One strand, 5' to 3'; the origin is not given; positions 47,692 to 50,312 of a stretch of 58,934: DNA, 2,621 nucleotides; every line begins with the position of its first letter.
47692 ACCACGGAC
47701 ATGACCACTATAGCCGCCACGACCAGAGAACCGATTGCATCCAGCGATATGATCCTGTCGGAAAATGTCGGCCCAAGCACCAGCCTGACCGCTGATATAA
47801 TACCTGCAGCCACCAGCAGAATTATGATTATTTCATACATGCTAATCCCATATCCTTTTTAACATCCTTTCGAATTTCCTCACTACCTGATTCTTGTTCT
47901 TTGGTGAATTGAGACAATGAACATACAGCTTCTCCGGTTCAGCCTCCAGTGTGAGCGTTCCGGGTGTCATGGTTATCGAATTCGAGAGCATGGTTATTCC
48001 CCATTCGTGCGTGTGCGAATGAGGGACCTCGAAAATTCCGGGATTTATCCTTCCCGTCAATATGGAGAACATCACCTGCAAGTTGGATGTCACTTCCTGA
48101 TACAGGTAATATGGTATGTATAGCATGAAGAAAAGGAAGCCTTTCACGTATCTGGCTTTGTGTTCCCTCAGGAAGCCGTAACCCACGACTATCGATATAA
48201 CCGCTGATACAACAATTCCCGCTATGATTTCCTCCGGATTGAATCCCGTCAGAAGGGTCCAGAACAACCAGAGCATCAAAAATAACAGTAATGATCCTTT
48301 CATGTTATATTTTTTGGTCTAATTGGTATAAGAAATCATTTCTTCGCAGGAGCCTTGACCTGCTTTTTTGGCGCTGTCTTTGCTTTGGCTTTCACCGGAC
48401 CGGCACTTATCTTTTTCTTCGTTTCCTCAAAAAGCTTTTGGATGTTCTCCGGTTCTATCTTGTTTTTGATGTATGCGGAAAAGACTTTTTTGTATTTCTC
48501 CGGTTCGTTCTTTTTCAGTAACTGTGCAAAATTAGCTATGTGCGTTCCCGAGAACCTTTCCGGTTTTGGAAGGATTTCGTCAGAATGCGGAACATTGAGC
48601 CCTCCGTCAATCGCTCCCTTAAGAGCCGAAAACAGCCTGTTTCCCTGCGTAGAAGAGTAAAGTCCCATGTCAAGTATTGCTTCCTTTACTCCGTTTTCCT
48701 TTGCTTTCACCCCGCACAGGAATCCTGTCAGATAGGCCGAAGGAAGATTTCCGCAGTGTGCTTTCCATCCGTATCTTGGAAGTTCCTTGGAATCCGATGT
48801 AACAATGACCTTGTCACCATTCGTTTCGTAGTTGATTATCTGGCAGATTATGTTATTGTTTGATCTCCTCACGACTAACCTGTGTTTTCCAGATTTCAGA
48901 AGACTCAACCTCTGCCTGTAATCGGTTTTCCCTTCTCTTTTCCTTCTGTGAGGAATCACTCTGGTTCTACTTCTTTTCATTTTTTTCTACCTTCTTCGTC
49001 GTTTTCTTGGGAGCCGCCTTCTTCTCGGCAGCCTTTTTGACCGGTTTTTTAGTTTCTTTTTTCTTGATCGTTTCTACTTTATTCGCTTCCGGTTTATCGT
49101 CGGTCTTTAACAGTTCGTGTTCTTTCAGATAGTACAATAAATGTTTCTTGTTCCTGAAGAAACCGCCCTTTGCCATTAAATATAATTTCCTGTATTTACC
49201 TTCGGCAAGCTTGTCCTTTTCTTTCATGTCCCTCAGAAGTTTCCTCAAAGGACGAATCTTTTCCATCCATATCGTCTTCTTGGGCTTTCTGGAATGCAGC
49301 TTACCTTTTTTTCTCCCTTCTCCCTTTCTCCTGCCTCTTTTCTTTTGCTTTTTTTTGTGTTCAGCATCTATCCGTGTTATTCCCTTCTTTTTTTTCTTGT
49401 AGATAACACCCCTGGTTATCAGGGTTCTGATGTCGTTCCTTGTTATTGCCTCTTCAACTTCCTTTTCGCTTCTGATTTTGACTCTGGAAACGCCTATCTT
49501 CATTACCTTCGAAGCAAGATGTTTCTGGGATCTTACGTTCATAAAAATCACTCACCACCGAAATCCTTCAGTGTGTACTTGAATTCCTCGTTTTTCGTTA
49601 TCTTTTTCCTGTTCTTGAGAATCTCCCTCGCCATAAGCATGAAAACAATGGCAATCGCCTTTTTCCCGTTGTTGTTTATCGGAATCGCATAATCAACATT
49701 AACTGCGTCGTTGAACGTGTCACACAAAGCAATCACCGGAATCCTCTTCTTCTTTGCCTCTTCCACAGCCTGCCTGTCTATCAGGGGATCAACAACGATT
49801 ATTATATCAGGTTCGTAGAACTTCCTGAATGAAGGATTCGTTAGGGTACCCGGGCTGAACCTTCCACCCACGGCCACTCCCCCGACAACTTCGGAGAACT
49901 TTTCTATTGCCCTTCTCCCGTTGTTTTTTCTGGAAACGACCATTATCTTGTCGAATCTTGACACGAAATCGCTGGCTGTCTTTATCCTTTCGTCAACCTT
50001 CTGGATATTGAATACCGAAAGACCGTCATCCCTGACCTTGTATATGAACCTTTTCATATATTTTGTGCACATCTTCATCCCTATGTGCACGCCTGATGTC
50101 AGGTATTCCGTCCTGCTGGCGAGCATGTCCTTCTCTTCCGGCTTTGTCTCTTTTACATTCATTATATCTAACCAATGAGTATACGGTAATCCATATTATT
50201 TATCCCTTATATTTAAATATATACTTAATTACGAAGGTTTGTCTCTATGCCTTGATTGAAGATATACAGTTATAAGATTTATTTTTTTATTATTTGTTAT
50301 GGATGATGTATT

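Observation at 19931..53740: Window-wide burst of non-canonical tRNA introns, with a recurrent 59/60 T-loop intron class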

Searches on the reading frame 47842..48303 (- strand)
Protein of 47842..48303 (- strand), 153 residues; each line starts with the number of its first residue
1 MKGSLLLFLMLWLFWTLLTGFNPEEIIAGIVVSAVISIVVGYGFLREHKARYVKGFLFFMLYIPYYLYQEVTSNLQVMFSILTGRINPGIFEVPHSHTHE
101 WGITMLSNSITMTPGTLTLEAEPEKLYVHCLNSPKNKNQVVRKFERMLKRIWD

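Call 27: search_protein_families(library=pfam, proteins=[window:47842-48303:-])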
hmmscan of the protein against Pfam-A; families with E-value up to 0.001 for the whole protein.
window:47842-48303:- (153 aa): 2 families
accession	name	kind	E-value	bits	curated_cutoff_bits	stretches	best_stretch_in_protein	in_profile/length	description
PF01899.21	MNHE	-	4.7e-33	114.5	27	1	8-151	1-145/145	Na+/H+ ion antiporter subunit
PF09721.15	Exosortase_EpsH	-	0.00046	20.1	25.7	1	6-85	58-137/254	Transmembrane exosortase (Exosortase_EpsH)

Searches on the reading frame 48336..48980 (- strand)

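Call 27: search_protein_families(library=pfam, proteins=[window:48336-48980:-])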
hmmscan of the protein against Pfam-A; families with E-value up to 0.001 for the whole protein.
window:48336-48980:- (214 aa): 2 families
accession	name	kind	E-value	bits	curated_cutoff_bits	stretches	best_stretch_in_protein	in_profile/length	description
PF17144.9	Ribosomal_L5e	-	4.7e-36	124.8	27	2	11-93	7-96/163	Ribosomal large subunit proteins 60S L5, and 50S L18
PF00861.27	Ribosomal_L18p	-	6.8e-05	23.6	27.8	1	19-107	12-95/116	Ribosomal L18 of archaea, bacteria, mitoch. and chloroplast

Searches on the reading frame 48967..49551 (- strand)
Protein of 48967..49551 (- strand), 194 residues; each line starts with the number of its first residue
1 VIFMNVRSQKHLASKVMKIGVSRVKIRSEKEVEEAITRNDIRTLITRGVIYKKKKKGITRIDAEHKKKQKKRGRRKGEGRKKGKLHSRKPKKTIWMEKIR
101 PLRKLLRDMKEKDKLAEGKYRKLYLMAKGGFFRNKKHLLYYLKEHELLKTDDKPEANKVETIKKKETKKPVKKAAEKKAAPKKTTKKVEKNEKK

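Call 27: search_protein_families(library=pfam, proteins=[window:48967-49551:-])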
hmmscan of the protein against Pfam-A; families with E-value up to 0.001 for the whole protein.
window:48967-49551:- (194 aa): 2 families
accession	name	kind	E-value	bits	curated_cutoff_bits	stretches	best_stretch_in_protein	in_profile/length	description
PF25476.1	Ribosomal_L19e_C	-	4.3e-25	88.2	25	1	56-145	1-90/91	Ribosomal protein L19e, C-terminal domain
PF01280.26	Ribosomal_L19e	-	1.4e-14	54.1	25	1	5-55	1-53/53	Ribosomal protein L19e, N-terminal domain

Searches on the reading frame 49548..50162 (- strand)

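Call 27: search_protein_families(library=pfam, proteins=[window:49548-50162:-])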
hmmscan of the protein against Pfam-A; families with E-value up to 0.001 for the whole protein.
window:49548-50162:- (204 aa): 1 family
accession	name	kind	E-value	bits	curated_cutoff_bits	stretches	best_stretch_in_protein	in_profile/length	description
PF00318.25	Ribosomal_S2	-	8.1e-26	91.1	26.1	2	117-181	149-213/216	Ribosomal protein S2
